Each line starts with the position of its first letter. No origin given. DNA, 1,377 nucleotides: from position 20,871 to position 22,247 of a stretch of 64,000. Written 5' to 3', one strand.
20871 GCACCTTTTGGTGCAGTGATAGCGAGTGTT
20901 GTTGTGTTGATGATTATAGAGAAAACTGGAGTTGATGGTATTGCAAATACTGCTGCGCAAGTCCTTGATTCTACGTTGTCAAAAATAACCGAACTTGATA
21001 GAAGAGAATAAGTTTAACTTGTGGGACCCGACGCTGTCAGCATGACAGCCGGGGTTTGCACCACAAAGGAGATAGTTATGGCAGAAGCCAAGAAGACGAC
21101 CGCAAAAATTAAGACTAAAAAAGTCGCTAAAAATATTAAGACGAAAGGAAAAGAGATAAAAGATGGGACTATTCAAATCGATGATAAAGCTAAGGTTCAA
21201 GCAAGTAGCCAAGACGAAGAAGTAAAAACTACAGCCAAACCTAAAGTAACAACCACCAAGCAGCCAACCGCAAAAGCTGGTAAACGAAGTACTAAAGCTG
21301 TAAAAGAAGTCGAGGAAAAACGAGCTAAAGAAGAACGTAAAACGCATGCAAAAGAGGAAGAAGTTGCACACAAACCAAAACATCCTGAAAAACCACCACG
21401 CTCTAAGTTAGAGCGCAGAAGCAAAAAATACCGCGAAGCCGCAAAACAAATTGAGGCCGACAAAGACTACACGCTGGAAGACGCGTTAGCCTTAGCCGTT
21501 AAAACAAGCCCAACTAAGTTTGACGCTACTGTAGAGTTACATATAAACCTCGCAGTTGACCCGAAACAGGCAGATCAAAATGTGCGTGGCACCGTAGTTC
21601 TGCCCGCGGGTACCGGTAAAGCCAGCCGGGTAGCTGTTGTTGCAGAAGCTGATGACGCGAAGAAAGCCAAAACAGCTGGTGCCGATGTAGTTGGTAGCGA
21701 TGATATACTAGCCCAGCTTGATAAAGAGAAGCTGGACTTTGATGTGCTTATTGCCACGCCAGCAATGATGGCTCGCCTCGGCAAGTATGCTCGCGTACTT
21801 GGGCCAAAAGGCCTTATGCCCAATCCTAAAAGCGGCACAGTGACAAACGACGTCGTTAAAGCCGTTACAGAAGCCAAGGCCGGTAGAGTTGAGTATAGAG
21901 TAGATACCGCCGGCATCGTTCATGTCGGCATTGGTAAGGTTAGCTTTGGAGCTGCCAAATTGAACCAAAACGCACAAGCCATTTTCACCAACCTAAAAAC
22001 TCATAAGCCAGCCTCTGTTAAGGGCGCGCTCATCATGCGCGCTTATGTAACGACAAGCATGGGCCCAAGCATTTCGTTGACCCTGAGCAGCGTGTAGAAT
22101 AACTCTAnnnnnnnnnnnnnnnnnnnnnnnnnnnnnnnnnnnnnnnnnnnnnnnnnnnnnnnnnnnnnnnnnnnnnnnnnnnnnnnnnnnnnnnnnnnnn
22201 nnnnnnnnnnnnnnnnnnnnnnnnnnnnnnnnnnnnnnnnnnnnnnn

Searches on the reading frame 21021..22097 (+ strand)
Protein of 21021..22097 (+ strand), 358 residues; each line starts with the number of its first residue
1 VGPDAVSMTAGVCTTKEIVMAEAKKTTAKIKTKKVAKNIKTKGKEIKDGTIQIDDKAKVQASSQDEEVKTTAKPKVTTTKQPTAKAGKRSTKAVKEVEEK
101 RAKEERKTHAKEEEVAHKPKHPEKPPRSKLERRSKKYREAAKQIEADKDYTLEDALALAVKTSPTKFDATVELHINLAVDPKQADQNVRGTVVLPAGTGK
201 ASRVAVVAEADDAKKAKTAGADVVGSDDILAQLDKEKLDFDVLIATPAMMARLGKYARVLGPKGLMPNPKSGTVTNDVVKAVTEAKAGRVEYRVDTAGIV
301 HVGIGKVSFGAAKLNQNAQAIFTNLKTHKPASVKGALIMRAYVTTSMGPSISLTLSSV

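Call 55: search_protein_families(library=pfam, proteins=[window:21021-22097:+], max_evalue=0.01)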
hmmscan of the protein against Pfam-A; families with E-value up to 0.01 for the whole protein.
window:21021-22097:+ (358 aa): 1 family
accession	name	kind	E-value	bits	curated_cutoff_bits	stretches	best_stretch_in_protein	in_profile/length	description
PF00687.26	Ribosomal_L1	-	1.9e-58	197.8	32.2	1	161-349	3-198/198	Ribosomal protein L1p/L10e family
